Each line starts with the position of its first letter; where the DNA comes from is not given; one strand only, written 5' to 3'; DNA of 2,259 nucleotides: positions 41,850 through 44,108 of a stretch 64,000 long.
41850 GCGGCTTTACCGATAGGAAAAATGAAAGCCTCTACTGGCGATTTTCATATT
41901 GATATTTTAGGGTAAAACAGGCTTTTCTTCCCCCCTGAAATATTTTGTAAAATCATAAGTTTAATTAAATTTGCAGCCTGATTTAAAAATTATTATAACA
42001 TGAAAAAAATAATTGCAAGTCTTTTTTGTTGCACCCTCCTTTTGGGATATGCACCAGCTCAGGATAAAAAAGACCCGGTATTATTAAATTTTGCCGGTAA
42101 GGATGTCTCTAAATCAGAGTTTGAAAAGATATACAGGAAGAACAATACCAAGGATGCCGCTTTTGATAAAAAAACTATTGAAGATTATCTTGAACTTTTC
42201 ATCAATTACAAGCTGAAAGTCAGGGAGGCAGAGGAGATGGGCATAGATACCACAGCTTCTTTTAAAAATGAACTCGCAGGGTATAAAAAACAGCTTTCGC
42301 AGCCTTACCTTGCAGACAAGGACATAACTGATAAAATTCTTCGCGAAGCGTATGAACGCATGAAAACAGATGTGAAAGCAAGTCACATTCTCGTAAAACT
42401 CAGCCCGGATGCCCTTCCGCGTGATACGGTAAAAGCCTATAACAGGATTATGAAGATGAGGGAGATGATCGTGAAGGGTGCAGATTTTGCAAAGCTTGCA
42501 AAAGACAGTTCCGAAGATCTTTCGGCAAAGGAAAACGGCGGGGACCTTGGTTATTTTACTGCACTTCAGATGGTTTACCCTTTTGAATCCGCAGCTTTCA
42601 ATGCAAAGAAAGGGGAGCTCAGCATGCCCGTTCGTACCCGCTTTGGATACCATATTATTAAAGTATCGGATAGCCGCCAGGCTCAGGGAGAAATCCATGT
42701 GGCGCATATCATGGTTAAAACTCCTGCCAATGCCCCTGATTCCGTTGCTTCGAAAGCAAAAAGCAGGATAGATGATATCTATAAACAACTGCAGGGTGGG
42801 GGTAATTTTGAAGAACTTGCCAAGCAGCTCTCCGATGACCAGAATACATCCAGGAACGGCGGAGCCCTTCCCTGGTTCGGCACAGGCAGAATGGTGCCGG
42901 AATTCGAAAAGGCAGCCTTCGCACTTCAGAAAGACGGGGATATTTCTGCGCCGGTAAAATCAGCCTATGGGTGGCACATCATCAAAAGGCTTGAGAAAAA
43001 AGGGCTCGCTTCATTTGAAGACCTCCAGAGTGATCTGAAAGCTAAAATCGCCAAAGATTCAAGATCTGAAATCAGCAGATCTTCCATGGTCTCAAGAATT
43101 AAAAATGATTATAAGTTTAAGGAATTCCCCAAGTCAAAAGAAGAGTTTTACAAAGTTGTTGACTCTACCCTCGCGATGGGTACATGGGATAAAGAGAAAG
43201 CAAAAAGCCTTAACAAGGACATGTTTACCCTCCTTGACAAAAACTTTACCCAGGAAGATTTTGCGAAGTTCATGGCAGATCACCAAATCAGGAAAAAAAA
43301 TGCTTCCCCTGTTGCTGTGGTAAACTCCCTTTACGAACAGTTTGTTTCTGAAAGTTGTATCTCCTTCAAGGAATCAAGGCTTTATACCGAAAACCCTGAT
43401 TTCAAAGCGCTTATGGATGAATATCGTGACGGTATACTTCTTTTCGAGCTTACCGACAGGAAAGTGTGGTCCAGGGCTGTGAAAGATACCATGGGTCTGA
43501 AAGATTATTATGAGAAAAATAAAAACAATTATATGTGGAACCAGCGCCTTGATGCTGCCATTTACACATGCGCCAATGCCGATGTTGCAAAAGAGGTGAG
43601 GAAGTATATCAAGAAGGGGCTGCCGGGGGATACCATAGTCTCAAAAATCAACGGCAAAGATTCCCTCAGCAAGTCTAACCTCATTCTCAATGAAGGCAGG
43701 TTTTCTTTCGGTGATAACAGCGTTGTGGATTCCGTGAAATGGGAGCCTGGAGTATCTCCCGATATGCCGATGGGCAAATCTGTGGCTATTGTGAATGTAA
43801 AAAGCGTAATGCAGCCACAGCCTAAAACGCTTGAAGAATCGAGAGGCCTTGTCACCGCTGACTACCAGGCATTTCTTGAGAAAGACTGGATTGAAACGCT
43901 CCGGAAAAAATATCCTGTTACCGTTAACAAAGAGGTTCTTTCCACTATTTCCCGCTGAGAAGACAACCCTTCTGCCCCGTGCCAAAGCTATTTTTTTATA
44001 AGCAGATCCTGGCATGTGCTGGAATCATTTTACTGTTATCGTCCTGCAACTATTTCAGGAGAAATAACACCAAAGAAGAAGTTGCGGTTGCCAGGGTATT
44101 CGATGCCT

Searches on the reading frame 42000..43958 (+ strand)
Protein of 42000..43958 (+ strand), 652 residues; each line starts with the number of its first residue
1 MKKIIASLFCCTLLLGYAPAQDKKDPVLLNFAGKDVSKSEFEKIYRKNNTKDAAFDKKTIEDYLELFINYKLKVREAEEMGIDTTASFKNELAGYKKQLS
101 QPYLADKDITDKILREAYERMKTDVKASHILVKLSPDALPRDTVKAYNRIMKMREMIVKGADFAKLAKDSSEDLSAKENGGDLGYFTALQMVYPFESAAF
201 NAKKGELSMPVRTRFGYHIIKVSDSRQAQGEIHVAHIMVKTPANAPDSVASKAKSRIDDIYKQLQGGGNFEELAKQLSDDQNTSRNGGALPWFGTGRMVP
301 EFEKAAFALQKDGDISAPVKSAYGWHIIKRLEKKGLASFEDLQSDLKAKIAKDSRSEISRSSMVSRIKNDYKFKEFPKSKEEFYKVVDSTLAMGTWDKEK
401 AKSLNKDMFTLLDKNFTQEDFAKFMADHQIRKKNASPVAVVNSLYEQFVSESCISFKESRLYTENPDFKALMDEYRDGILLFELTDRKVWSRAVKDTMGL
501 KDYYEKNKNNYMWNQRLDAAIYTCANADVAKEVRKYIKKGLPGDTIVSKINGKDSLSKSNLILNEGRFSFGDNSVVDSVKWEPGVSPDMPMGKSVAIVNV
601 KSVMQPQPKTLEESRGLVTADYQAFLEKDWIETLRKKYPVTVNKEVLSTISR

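Call 61: search_protein_families(library=pfam, proteins=[window:42000-43958:+], max_evalue=0.00001)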
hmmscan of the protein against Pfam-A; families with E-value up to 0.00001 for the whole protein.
window:42000-43958:+ (652 aa): 3 families
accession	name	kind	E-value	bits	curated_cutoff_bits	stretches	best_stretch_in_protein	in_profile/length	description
PF13616.12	Rotamase_3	-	8.7e-58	194.4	22.5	2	225-334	9-116/116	PPIC-type PPIASE domain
PF00639.27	Rotamase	-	9.2e-57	190.5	21.7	2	236-330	1-95/97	PPIC-type PPIASE domain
PF13145.12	Rotamase_2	-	1.2e-20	75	27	2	110-229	2-112/121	PPIC-type PPIASE domain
